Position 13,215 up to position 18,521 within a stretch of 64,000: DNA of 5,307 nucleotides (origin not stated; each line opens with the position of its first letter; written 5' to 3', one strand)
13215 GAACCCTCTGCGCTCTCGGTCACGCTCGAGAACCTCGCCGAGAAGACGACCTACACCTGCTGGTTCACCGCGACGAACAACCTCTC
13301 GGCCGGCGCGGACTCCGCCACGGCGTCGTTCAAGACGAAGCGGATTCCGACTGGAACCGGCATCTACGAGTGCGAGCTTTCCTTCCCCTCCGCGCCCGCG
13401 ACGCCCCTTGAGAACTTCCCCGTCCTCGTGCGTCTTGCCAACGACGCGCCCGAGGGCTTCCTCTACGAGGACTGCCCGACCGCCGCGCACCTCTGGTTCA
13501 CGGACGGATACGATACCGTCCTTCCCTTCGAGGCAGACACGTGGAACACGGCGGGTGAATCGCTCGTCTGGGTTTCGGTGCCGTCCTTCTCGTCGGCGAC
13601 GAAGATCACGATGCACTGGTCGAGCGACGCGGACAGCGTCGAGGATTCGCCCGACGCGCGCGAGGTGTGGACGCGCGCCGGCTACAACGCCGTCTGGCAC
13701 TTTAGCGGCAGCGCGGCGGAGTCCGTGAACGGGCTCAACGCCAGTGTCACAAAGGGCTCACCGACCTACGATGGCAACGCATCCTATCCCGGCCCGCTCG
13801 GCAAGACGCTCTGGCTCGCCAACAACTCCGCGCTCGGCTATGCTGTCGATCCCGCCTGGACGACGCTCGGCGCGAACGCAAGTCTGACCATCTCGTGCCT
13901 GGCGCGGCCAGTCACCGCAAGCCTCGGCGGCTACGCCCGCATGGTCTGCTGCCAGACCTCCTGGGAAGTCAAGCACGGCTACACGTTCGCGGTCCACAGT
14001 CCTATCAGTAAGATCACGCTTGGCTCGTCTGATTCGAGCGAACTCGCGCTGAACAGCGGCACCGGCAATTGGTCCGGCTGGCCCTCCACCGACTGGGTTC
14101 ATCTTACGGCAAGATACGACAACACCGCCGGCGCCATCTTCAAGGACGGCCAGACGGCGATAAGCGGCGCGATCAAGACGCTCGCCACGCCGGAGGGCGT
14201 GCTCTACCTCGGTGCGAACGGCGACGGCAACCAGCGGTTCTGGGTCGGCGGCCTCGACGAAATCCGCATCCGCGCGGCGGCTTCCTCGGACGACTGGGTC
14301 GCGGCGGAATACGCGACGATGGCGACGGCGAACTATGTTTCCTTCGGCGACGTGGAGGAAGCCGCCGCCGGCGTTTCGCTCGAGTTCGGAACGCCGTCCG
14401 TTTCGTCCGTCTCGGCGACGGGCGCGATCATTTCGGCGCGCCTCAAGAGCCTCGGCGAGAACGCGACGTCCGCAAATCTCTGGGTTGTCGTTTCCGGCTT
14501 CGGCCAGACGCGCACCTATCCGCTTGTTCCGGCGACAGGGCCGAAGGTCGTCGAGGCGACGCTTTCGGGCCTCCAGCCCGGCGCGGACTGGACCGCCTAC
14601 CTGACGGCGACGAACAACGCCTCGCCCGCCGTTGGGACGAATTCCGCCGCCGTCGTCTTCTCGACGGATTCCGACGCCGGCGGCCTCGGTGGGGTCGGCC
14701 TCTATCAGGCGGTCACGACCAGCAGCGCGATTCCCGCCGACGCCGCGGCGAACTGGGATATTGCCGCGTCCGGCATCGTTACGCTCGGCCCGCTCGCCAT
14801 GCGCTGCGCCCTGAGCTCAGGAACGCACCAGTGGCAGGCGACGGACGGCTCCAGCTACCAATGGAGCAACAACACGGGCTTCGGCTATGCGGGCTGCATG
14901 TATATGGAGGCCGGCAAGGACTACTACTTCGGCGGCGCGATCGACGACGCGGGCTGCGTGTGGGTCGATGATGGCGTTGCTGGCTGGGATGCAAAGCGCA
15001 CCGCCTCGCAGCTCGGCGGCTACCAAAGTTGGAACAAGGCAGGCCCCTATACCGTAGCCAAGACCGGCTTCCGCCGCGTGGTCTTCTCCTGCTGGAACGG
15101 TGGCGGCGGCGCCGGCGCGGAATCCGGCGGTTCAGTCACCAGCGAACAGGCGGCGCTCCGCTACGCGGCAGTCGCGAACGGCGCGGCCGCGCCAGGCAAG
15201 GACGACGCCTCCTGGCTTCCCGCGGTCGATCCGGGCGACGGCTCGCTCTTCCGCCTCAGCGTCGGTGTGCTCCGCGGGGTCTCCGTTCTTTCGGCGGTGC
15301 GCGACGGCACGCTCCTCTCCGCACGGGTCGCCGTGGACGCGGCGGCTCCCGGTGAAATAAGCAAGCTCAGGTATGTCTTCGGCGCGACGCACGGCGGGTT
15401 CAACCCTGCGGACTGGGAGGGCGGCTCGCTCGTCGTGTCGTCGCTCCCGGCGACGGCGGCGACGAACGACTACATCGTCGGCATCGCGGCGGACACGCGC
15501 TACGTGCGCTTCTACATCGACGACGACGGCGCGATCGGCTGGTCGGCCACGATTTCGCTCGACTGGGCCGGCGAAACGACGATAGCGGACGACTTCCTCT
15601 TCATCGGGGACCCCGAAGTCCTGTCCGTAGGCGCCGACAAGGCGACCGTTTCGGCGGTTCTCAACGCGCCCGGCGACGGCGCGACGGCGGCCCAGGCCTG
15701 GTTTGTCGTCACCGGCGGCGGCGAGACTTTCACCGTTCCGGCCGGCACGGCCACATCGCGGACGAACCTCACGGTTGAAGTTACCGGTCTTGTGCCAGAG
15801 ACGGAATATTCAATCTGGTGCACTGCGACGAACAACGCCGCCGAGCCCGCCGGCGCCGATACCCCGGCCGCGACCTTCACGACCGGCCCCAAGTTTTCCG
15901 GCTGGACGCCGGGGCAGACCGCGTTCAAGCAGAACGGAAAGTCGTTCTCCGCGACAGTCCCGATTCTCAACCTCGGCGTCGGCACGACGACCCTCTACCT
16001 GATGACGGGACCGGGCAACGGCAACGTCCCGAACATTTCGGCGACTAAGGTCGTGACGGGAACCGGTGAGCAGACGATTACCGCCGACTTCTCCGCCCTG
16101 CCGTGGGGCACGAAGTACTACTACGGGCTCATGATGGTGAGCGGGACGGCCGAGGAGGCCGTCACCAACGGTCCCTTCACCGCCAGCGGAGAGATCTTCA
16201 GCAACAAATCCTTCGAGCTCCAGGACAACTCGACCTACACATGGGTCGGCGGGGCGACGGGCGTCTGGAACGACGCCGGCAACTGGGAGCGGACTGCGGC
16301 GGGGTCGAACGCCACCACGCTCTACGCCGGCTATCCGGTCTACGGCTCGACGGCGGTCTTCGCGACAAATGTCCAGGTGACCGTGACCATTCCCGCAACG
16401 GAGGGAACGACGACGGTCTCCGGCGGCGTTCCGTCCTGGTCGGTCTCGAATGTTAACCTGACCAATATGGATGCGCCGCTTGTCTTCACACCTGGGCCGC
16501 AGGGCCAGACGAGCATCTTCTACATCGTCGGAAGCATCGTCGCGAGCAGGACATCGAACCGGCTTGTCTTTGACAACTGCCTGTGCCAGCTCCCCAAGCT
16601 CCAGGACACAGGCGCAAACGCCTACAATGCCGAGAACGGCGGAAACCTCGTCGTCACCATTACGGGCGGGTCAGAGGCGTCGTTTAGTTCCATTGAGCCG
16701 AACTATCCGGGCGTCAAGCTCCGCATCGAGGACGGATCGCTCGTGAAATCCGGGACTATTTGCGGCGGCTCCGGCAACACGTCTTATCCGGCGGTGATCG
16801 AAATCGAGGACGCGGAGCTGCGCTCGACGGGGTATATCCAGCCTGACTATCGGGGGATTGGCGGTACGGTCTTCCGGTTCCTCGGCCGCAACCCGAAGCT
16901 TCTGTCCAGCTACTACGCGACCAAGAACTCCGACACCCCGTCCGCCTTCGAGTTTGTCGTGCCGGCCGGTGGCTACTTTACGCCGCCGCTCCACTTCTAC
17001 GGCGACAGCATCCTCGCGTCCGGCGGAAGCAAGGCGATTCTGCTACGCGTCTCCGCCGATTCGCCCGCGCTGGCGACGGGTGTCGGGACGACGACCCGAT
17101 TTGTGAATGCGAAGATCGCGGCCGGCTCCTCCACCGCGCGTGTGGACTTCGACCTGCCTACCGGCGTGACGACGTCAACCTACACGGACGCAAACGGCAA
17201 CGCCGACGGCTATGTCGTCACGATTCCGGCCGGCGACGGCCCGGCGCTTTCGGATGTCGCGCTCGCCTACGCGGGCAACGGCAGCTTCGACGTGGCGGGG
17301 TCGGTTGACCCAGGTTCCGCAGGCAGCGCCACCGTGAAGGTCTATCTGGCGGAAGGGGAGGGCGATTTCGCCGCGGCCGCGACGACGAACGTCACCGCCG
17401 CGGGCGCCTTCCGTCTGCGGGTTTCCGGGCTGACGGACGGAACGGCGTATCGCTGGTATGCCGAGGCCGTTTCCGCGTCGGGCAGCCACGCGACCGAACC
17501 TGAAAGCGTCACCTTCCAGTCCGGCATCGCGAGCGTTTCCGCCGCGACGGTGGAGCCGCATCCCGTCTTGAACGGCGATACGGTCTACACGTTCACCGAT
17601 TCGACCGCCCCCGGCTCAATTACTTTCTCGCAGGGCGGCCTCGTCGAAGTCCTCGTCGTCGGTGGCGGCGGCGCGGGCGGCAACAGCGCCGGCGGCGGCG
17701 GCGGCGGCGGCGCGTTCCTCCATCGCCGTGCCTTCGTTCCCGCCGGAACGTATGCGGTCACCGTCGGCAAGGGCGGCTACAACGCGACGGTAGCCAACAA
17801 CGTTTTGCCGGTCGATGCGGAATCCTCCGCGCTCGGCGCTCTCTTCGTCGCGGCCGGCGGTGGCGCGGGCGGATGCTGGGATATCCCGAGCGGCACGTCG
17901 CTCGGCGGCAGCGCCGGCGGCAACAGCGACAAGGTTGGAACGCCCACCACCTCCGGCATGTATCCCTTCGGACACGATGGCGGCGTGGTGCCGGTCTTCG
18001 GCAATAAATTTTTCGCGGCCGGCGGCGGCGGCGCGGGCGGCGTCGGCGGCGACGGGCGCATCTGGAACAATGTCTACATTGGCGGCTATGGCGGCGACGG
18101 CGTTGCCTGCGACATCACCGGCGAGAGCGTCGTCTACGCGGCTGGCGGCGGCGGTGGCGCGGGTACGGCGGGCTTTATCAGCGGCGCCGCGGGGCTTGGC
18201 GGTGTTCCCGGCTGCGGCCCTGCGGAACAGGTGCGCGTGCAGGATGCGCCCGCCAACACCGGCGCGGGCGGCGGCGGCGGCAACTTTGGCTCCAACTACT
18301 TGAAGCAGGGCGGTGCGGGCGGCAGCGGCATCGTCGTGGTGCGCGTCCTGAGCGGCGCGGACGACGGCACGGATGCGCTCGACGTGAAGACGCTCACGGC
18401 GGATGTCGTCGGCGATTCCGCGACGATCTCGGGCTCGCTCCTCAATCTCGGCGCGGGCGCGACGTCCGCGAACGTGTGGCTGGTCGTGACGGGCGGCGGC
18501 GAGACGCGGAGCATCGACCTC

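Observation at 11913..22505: Second giant gene: 3,530-aa DUF2341/LamG protein containing a ~2.45-kb internal duplication that ends in glycine-rich domains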

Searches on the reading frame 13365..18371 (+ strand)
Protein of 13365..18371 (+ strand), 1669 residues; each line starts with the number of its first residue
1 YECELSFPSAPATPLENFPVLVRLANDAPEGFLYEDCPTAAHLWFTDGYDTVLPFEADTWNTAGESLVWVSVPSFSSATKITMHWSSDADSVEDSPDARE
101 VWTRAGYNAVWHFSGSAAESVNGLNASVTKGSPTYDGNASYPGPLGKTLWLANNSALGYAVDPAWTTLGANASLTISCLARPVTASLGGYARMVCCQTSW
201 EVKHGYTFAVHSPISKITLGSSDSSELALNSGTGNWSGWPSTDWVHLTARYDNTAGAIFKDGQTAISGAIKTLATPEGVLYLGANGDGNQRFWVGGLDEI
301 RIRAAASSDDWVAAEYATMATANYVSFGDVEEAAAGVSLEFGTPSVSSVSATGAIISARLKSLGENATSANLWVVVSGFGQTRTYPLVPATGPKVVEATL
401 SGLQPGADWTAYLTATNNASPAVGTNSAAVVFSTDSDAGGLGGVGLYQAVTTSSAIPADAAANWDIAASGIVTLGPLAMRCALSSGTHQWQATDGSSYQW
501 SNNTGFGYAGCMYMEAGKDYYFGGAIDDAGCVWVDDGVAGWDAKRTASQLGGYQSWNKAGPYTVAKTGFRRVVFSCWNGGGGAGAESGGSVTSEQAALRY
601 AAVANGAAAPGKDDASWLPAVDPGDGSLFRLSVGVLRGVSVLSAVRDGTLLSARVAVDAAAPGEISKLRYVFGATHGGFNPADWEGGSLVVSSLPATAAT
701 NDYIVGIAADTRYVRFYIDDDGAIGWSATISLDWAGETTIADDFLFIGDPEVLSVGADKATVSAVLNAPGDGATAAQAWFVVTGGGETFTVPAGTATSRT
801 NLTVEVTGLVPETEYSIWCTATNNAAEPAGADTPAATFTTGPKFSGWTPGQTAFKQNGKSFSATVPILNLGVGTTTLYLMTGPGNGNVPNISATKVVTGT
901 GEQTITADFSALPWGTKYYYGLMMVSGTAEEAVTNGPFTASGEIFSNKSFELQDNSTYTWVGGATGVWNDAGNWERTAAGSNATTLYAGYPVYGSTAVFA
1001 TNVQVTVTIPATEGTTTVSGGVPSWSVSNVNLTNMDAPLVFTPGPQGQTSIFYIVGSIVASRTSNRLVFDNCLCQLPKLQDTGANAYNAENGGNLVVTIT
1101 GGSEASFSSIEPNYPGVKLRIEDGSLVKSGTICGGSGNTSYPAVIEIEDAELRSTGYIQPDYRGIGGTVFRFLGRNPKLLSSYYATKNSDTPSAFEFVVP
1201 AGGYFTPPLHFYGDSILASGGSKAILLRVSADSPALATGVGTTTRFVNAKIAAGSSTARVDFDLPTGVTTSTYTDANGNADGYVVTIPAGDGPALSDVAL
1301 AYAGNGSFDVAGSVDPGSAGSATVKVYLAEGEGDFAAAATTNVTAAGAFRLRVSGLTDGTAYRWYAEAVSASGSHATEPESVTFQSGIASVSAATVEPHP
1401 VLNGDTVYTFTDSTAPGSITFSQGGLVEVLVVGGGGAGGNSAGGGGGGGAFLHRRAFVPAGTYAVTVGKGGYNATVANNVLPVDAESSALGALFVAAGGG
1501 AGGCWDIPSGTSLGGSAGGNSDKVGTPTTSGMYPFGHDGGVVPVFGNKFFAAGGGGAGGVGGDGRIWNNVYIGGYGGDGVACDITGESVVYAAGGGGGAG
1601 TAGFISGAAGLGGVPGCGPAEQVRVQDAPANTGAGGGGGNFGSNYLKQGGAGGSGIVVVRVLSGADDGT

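Call 41: search_solved_structures(query=A4, max_evalue=10)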
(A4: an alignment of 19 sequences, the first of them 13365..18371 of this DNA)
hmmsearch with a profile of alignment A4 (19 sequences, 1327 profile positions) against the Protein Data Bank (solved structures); distinct sequences matched with E-value up to 10: 9.
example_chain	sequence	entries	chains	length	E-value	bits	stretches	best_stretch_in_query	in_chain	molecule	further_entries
1fnh_A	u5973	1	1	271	4.4e-05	24.4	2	382-441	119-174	PROTEIN (FIBRONECTIN)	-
3r8q_A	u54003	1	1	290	5.5e-05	24.1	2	382-441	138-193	Fibronectin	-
5hon_A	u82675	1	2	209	0.0043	17.8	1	166-324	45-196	Extracellular arabinanase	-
6hnf_A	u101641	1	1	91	0.21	12.2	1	408-436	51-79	Fibronectin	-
4nbz_A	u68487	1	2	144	0.25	12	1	501-556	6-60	TcdA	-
7y8h_A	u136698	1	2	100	0.8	10.3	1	406-452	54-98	Down Syndrome Cell Adhesion Molecules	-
28jw_W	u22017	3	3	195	1.2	9.8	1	1239-1321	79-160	Large ribosomal subunit protein bL28c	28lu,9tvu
8sl1_A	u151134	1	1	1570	1.2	9.7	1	255-315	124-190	Pappalysin-2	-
4nbx_A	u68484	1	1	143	3.7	8.1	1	501-557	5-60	TcdA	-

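Call 42: search_protein_families(library=pfam, alignment_id=A4, max_evalue=1)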
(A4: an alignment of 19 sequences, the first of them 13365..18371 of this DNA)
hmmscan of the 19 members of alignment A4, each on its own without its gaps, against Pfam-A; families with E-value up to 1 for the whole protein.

A. member 1, window:13365-18371:+ (1669 aa): 7 families
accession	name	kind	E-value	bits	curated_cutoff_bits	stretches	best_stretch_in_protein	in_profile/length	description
PF21722.4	Gly_rich_2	-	8.9e-19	68.8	24.3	1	1419-1661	6-225/226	Glycine-rich domain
PF00041.27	fn3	-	5.4e-06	27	25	1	790-825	42-72/84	Fibronectin type III domain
PF25059.1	FN3_DSCAM-DSCAML_C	-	0.00083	20.1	39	0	801-827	44-70/89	DSCAM/DSCAML C-terminal Fn3-like domain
PF16656.11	Pur_ac_phosph_N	-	0.0053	17.7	30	1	786-840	45-93/93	Purple acid Phosphatase, N-terminal domain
PF17425.8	Arylsulfotran_N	-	0.011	16.2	24.2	1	760-825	10-75/88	Arylsulfotransferase Ig-like domain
PF10102.14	DUF2341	-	0.079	13.9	23.4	1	44-101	6-64/84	Domain of unknown function (DUF2341)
PF10342.15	Kre9_KNH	-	0.28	12.4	24.6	1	873-932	26-83/94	Kre9/KNH-like N-terminal Ig-like domain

B. families by the number of members that match (of 19 scanned): 19 families
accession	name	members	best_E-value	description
PF25059.1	FN3_DSCAM-DSCAML_C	18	4e-06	DSCAM/DSCAML C-terminal Fn3-like domain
PF00041.27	fn3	16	3.4e-07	Fibronectin type III domain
PF13385.13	Laminin_G_3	12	1.1e-16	Concanavalin A-like lectin/glucanases superfamily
PF17425.8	Arylsulfotran_N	12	0.00045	Arylsulfotransferase Ig-like domain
PF16656.11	Pur_ac_phosph_N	12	0.0014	Purple acid Phosphatase, N-terminal domain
PF10102.14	DUF2341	8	1.3e-07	Domain of unknown function (DUF2341)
PF05650.16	DUF802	2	0.053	Domain of unknown function (DUF802)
PF16871.11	DUF5077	2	0.073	Domain of unknown function (DUF5077)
PF18202.7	TQ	2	0.33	T-Q ester bond containing domain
PF21722.4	Gly_rich_2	1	8.9e-19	Glycine-rich domain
PF16655.11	PhoD_N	1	0.0066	PhoD-like phosphatase, N-terminal domain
PF16158.11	N_BRCA1_IG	1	0.022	Ig-like domain from next to BRCA1 gene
PF19275.4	HflX_C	1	0.035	HflX C-terminal domain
PF12519.14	MDM10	1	0.15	Mitochondrial distribution and morphology protein 10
PF03320.18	FBPase_glpX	1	0.17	Bacterial fructose-1,6-bisphosphatase, glpX-encoded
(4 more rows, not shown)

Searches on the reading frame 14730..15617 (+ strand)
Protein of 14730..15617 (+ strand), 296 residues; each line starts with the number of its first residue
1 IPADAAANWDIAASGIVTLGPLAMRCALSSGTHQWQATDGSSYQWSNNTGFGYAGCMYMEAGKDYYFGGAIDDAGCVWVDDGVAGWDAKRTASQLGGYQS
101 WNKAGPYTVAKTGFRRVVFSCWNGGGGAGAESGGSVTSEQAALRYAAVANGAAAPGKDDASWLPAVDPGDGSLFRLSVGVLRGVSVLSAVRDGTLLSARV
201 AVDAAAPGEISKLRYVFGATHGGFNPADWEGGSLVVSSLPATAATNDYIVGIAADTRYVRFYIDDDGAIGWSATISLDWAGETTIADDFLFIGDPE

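Call 37: search_protein_families(library=pfam, proteins=[window:14730-15617:+], max_evalue=10)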
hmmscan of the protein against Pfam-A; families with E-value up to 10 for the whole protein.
window:14730-15617:+ (296 aa): 0 families

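Call 86: find_homologous_proteins(query=window:14745-15608:+, max_evalue=0.01)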
Query window:14745-15608:+ (288 aa): 2 proteins with E <= 0.01 among 8000 candidates.
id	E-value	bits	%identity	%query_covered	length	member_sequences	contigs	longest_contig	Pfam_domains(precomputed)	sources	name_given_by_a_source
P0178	4.7e-75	271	63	75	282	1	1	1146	-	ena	-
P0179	7.5e-38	149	69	38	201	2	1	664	-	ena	-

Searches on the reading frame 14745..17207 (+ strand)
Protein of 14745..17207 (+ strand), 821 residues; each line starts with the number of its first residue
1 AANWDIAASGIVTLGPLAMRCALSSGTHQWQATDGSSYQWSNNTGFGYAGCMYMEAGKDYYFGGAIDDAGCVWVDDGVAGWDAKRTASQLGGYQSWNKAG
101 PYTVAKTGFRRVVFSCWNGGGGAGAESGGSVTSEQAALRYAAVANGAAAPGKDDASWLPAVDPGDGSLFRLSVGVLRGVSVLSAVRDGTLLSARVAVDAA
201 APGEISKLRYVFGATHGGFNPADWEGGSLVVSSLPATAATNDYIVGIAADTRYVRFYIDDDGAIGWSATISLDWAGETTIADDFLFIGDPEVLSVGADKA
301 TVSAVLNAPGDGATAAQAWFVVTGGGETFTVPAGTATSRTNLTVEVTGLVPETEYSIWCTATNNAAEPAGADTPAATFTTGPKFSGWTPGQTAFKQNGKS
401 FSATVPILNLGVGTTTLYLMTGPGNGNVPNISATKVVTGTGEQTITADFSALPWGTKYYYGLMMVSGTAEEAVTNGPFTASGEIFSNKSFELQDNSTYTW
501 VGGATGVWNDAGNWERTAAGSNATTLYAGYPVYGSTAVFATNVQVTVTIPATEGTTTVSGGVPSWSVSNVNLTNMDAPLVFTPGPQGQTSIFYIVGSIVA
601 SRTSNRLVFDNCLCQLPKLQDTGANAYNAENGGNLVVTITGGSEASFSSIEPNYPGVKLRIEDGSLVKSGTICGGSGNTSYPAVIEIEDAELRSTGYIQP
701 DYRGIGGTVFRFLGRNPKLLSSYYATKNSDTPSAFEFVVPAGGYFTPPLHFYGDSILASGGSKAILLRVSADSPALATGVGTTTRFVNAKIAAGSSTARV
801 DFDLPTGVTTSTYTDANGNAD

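Call 56: predict_structure(alignment_id=A5)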
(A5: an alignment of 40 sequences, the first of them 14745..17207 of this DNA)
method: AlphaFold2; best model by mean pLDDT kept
length: 821 residues; sequences in the alignment: 40
mean_pLDDT: 73.9   pTM: 0.57
mean pLDDT of the five models: 73.9, 72.9, 71.0, 68.6, 67.7
residues with pLDDT >= 90: 223; 70-90: 287; 50-70: 184; < 50: 127
segments of 3 or more residues with pLDDT < 50: 1-46, 83-86, 117-136, 161-174, 215-229, 231-238, 274-284, 479-483
pLDDT, mean of each block of 10 residues (from residue 1): 27 36 38 40 49 71 67 61 54 71 69 55 39 50 81 71 38 52 56 61 61 49 47 48 55 63 59 39 57 82 77 83 90 81 87 89 81 84 73 89 87 82 77 88 92 89 70 50 62 95 95 97 93 95 93 80 89 94 74 89 94 92 86 89 93 93 96 87 95 90 89 95 84 89 89 63 84 80 77 68 83 69 65
secondary structure, 60 per line:
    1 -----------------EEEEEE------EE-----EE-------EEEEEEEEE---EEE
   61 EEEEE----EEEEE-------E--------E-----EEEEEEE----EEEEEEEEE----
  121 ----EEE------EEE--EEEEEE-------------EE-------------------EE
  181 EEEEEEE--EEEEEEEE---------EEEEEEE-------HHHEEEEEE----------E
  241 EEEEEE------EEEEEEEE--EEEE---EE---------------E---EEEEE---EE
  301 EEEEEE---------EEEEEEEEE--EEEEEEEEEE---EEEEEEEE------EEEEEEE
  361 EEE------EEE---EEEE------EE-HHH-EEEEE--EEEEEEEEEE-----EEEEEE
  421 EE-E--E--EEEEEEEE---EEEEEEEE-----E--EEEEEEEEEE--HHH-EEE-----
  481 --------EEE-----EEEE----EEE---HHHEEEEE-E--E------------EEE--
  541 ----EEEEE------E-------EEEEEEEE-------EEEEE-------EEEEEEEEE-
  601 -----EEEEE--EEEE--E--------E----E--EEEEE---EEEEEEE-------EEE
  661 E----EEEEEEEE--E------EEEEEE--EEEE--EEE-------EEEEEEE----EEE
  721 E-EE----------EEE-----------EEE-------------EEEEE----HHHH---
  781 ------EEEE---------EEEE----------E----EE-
elements in order (helices of 4 or more, strands of 3 or more residues): E18-23 E46-54 E58-65 E70-74 E97-103 E108-116 E125-127 E134-136 E139-144 E179-187 E190-197 E207-213 E224-229 E240-246 E253-260 E263-266 E291-295 E299-306 E316-324 E327-336 E340-347 E354-363 E370-372 E376-379 E393-397 E400-409 E415-422 E430-437 E441-448 E457-466 E473-475 E489-491 E497-500 E505-507 E514-518 E536-538 E545-549 E564-571 E579-583 E591-599 E606-610 E613-616 E636-640 E644-650 E658-661 E666-673 E683-688 E691-694 E697-699 E707-713 E718-721 E735-737 E749-751 E765-769 H774-777 E787-790 E800-803

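Call 59: fold_search(model_id=the predicted structure, library=pdb)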
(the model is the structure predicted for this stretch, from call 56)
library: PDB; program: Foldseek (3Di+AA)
matches with E <= 10: 1846; with E <= 0.001: 212
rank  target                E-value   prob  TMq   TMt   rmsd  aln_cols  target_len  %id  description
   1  2v5y                  3.3e-10  1.00  0.12  0.16  27.0       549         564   13  Crystal structure of the receptor protein tyrosine phosphatase mu ectodomain (released 2007-09-11)
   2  2jll                  2.0e-07  1.00  0.14  0.26  21.0       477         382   10  Crystal structure of NCAM2 IgIV-FN3II (released 2009-11-17)
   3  4yfd_A                2.2e-07  1.00  0.10  0.15  28.6       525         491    9  Crystal structure PTP delta Ig1-Fn2 in complex with IL-1RAcP (released 2015-05-06)
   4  3s98                  1.1e-06  1.00  0.10  0.25  19.5       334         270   10  human IFNAR1 (released 2011-08-31)
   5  8bnq_B                1.3e-06  1.00  0.11  0.26  27.0       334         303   14  Crystal structure of the FnIII-tandem A84-A86 from the A-band of titin (released 2023-04-12)
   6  5n47_F                1.5e-06  1.00  0.10  0.23  18.4       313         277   14  Structure of Anticalin N7E in complex with the three-domain fragment Fn7B8 of human oncofetal fibronectin (released 2018-02-14)
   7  6tpw                  1.6e-06  1.00  0.11  0.22  22.6       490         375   11  Crystal structures of FNIII domain one through four of the human leucocyte common antigen-related protein ( LAR) (released 2020-05-13)
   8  8bnq_A                1.6e-06  1.00  0.11  0.25  26.1       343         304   14  Crystal structure of the FnIII-tandem A84-A86 from the A-band of titin (released 2023-04-12)
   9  4yh7_A                1.7e-06  1.00  0.11  0.14  31.2       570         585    8  Crystal structure of PTPdelta ectodomain in complex with IL1RAPL1 (released 2015-05-06)
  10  7q61_A                2.1e-06  1.00  0.17  0.13  22.4       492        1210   11  Structure of TEV conjugated A2ML1 (A2ML1-TC) (released 2022-04-20)
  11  3se3_A                2.1e-06  1.00  0.11  0.26  18.6       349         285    9  human IFNa2-IFNAR ternary complex (released 2011-08-31)
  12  7q5z                  2.2e-06  1.00  0.16  0.12  23.8       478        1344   14  Cryo-EM structure of native human A2ML1 (released 2022-04-20)
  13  7tyj_B                2.4e-06  1.00  0.11  0.23  26.6       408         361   11  Cryo-EM Structure of insulin receptor-related receptor (IRR) in apo-state captured at pH 7. The 3D refinement was focu (released 2023-02-15)
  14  8a1f_A                2.4e-06  1.00  0.11  0.23  18.8       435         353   13  Human PTPRK N-terminal domains MAM-Ig-FN1 (released 2023-03-15)
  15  5n47_D                2.7e-06  1.00  0.12  0.26  18.9       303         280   15  Structure of Anticalin N7E in complex with the three-domain fragment Fn7B8 of human oncofetal fibronectin (released 2018-02-14)
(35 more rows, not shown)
